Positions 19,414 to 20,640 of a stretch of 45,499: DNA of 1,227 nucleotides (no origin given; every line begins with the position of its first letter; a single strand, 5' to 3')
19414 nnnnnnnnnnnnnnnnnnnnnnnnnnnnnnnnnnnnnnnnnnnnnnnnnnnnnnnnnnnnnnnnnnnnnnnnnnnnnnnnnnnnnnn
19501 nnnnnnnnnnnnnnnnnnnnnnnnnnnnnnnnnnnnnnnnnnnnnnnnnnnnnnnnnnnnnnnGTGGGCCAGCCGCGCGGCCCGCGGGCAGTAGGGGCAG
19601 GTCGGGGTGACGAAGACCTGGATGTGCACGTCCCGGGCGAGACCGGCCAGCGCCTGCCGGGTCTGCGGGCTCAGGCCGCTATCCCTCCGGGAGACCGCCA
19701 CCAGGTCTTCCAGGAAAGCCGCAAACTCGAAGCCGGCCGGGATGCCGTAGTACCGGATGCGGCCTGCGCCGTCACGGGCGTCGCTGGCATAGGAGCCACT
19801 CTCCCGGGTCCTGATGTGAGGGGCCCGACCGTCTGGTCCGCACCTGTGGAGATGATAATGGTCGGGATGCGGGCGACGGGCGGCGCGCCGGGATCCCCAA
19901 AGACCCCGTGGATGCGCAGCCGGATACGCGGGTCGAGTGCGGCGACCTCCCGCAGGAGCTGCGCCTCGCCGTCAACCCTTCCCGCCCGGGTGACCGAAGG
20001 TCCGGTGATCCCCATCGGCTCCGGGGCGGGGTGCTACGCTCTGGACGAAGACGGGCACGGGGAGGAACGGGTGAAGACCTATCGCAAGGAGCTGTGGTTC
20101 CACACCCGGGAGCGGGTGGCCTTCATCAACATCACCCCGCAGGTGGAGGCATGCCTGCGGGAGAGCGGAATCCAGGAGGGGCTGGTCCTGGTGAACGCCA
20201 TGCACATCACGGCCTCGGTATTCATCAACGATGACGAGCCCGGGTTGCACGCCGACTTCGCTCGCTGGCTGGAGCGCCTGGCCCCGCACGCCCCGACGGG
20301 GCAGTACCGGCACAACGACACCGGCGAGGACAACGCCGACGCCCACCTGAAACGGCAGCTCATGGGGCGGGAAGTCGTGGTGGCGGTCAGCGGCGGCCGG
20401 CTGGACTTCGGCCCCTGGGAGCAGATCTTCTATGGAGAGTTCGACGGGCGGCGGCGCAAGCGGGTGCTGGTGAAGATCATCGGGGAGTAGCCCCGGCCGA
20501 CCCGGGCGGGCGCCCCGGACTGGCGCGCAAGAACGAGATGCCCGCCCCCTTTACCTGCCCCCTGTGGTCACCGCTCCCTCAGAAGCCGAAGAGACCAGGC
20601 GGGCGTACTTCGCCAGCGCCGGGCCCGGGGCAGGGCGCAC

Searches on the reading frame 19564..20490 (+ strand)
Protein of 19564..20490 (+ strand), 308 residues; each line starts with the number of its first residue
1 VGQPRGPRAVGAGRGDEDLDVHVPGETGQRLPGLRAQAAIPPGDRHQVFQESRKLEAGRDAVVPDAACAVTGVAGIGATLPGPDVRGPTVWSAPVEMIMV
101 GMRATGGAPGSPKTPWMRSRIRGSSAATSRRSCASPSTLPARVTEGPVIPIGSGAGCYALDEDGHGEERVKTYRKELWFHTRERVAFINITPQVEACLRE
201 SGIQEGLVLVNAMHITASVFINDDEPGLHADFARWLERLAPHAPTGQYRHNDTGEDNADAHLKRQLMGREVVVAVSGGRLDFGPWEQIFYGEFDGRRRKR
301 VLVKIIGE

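Call 75: search_protein_families(library=pfam, proteins=[window:19564-20490:+], max_evalue=0.001)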
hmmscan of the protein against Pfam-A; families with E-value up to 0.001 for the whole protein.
window:19564-20490:+ (308 aa): 1 family
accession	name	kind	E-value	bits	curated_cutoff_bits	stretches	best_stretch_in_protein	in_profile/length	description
PF01894.22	UPF0047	-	1e-37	129.3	27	1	189-305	1-117/117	Uncharacterised protein family UPF0047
